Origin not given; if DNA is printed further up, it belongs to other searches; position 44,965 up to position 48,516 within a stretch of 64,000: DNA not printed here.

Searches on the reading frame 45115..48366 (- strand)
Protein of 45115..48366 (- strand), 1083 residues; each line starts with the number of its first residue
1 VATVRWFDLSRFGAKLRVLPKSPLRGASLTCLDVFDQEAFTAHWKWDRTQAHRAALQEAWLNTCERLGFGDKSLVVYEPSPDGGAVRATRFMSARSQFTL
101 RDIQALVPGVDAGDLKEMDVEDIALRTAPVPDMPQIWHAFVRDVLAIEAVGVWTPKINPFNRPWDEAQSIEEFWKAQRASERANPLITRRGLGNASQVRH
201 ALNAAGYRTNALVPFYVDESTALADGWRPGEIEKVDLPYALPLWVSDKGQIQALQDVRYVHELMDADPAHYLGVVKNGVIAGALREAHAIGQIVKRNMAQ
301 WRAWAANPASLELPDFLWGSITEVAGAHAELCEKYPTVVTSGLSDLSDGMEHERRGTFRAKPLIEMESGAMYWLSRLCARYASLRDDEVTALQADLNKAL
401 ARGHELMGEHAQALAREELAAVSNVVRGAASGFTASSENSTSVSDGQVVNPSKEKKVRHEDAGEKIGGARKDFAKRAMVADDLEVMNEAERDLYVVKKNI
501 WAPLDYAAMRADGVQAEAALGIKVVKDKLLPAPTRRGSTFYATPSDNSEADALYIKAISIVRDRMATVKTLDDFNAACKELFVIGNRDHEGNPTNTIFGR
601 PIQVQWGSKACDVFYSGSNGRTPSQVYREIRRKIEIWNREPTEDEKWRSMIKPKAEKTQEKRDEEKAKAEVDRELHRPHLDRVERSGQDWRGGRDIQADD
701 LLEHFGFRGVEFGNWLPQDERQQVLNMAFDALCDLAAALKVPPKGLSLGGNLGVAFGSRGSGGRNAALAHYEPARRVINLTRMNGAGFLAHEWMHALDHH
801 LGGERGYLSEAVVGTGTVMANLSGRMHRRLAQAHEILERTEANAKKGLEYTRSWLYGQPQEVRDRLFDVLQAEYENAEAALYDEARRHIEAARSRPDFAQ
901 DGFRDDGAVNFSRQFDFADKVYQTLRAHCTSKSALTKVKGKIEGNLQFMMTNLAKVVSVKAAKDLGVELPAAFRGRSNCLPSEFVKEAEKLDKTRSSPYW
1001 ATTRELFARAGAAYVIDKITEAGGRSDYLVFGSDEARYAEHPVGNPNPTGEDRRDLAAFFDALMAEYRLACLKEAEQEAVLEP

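Call 6: search_protein_families(library=padloc, proteins=[window:45115-48366:-], max_evalue=0.01)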
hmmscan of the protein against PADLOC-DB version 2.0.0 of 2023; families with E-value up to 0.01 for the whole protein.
window:45115-48366:- (1083 aa): 0 families

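Call 8: search_protein_families(library=pfam, proteins=[window:45115-48366:-], max_evalue=0.001)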
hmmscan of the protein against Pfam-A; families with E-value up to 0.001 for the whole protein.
window:45115-48366:- (1083 aa): 1 family
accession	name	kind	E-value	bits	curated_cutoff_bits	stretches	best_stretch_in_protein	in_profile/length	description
PF18796.6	LPD1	-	1.1e-14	54.6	27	1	991-1066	1-73/78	Large polyvalent protein-associated domain 1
